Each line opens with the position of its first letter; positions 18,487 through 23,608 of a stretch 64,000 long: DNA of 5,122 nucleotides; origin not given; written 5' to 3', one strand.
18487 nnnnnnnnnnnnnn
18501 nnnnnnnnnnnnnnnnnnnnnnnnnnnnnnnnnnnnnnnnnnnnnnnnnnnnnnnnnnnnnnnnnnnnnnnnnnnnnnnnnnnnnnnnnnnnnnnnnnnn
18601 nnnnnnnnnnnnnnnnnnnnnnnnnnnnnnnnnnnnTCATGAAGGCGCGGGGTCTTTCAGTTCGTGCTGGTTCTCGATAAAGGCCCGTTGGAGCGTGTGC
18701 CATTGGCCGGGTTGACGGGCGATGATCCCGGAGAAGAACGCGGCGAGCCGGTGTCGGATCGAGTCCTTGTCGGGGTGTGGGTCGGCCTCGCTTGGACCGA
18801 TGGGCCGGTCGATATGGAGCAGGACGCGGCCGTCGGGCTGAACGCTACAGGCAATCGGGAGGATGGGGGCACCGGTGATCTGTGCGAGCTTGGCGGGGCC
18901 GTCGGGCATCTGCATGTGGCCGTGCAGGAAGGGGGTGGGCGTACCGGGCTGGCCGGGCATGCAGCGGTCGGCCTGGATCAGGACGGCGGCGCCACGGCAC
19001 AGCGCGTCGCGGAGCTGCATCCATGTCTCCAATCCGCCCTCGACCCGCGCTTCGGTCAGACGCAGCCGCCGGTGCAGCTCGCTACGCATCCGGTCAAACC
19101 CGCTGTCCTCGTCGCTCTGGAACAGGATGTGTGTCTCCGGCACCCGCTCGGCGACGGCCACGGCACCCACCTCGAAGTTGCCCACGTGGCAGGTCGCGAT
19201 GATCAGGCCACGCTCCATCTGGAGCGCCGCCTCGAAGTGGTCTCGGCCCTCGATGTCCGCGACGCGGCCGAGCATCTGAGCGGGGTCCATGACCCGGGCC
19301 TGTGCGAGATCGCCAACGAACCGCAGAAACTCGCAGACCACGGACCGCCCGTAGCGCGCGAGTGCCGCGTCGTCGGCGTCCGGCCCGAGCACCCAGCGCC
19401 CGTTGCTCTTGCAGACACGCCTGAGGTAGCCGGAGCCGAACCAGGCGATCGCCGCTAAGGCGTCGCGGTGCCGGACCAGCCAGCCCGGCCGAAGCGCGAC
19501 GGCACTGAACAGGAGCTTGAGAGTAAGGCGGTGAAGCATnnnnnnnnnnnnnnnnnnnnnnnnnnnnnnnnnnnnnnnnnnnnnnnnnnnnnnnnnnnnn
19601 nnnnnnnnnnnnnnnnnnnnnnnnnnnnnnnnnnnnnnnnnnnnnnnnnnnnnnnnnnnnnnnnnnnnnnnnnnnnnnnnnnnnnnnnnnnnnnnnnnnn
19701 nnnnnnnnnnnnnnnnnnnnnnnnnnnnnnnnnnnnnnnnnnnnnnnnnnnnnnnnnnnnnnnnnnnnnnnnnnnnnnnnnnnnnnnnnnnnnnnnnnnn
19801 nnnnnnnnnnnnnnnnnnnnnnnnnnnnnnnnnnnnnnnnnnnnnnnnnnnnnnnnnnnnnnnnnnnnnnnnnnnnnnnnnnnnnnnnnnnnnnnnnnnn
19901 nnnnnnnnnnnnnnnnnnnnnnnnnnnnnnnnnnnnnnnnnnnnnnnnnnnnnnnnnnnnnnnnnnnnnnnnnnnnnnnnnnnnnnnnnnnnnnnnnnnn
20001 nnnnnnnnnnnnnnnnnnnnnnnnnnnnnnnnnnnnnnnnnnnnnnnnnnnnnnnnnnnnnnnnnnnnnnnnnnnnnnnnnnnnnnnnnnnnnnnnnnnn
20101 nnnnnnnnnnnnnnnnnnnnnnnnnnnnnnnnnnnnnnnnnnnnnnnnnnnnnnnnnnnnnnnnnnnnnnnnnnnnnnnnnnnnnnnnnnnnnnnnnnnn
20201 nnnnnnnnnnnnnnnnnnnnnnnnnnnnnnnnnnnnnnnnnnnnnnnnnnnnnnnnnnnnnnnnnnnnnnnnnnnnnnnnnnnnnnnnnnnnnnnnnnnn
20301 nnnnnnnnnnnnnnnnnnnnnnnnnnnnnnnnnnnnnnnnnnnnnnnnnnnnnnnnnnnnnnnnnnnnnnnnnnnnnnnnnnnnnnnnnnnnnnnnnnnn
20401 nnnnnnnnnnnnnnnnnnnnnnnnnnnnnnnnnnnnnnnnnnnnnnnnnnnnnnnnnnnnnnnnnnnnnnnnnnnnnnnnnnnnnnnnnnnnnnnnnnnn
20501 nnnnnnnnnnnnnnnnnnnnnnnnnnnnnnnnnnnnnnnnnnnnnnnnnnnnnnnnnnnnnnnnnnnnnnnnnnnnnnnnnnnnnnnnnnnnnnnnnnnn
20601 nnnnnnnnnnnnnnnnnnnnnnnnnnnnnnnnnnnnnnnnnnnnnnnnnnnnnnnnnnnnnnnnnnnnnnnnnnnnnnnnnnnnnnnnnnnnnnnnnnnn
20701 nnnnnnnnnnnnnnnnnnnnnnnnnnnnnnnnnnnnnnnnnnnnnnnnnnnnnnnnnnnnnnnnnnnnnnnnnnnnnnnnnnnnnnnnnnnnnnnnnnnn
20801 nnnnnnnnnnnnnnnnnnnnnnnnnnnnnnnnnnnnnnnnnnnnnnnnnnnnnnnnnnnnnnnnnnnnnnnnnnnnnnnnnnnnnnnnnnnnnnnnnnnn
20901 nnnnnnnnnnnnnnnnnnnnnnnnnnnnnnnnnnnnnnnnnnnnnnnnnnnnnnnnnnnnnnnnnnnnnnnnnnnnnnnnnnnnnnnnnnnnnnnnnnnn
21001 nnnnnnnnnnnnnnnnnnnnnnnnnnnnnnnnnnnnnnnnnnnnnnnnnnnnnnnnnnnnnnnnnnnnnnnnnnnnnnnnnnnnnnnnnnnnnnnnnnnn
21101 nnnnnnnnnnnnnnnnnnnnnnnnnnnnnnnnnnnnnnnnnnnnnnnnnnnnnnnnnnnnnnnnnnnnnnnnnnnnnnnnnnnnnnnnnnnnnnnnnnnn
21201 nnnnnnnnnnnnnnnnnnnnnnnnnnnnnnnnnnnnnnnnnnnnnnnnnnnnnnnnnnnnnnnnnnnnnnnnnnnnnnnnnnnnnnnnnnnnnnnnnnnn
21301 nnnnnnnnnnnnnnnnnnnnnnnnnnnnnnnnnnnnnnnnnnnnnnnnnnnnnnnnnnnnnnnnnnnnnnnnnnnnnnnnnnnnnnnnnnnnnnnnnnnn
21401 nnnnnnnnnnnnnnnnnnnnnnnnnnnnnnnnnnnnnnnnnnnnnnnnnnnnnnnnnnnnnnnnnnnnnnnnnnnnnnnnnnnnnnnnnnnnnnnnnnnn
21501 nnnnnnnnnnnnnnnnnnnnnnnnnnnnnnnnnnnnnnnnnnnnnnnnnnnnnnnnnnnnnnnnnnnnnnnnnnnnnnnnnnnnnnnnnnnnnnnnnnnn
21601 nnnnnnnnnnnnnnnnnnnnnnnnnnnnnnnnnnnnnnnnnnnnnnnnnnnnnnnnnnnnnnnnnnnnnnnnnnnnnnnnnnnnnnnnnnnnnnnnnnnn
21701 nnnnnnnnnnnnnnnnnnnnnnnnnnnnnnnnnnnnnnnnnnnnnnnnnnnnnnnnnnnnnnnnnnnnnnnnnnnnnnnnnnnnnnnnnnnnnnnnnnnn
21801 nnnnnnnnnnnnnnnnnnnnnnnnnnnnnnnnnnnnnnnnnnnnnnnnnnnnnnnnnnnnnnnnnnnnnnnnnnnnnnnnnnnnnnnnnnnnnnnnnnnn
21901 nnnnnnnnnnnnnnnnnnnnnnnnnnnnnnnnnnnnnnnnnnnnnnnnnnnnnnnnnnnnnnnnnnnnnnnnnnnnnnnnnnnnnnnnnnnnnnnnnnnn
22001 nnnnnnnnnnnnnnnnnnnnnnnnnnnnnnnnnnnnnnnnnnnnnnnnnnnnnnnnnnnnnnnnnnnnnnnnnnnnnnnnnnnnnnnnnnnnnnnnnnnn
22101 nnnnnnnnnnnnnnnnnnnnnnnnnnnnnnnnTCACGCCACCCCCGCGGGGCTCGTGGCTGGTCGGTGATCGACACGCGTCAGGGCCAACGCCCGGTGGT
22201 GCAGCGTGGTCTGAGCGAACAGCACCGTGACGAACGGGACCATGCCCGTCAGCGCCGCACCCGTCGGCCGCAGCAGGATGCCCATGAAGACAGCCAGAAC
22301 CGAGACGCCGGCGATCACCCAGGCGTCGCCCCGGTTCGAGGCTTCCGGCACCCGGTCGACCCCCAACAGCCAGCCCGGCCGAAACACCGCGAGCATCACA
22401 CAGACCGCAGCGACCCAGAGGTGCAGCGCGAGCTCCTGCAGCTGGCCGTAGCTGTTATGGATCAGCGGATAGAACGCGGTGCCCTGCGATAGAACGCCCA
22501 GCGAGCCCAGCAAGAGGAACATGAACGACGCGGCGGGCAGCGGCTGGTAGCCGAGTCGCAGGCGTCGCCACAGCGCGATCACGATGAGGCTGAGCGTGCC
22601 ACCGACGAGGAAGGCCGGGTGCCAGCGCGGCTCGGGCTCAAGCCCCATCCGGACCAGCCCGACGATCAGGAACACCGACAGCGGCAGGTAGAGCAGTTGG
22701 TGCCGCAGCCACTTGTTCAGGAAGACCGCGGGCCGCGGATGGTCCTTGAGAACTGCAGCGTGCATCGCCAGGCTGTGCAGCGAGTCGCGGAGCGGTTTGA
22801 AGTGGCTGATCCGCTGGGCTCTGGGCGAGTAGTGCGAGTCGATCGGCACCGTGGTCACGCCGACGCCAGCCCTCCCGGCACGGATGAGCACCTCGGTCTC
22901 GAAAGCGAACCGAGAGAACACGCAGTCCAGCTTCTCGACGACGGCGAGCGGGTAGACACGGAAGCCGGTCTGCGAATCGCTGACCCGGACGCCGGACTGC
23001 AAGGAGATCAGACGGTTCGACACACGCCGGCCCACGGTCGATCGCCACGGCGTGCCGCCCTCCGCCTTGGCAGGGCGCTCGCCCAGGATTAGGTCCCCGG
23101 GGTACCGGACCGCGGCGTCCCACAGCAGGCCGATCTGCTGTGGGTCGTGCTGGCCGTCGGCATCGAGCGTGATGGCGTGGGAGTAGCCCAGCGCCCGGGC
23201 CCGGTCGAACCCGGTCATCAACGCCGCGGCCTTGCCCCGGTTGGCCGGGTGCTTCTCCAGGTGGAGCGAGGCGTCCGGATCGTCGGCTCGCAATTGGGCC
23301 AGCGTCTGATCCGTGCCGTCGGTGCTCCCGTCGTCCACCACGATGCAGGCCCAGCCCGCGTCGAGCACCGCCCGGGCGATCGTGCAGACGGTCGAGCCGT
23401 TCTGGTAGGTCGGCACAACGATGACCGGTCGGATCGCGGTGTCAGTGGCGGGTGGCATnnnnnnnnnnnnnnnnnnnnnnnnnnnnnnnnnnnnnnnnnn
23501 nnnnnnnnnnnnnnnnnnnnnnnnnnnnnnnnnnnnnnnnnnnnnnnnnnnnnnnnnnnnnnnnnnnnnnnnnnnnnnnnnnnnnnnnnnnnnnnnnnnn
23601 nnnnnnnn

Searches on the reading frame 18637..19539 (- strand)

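Call 48: search_protein_families(library=pfam, proteins=[window:18637-19539:-], max_evalue=0.001)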
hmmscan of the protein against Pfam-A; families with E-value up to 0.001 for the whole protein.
window:18637-19539:- (300 aa): 1 family
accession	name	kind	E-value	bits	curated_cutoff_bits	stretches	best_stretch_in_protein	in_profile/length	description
PF03279.18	Lip_A_acyltrans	-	2.1e-18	67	22.3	1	71-287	83-293/295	Bacterial lipid A biosynthesis acyltransferase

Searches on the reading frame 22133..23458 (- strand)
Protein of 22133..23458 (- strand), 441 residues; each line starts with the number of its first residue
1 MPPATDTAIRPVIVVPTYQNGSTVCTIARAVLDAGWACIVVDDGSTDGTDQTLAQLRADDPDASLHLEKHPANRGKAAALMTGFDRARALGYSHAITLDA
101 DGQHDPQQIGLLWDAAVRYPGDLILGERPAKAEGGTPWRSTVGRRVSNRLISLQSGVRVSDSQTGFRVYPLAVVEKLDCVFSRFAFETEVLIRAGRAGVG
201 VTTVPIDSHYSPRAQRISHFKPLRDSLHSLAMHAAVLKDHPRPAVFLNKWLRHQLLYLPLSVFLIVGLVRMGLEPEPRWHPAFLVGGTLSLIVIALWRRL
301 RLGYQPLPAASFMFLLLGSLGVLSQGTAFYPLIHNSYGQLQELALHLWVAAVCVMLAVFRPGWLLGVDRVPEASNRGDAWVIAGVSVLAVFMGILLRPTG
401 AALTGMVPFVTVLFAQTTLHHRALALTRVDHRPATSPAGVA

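Call 66: search_protein_families(library=pfam, proteins=[window:22133-23458:-], max_evalue=0.00001)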
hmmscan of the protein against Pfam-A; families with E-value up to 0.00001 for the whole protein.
window:22133-23458:- (441 aa): 1 family
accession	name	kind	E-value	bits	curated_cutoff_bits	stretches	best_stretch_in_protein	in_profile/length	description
PF00535.33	Glycos_transf_2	-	3.8e-21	76.2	23.3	1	13-176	2-166/168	Glycosyl transferase family 2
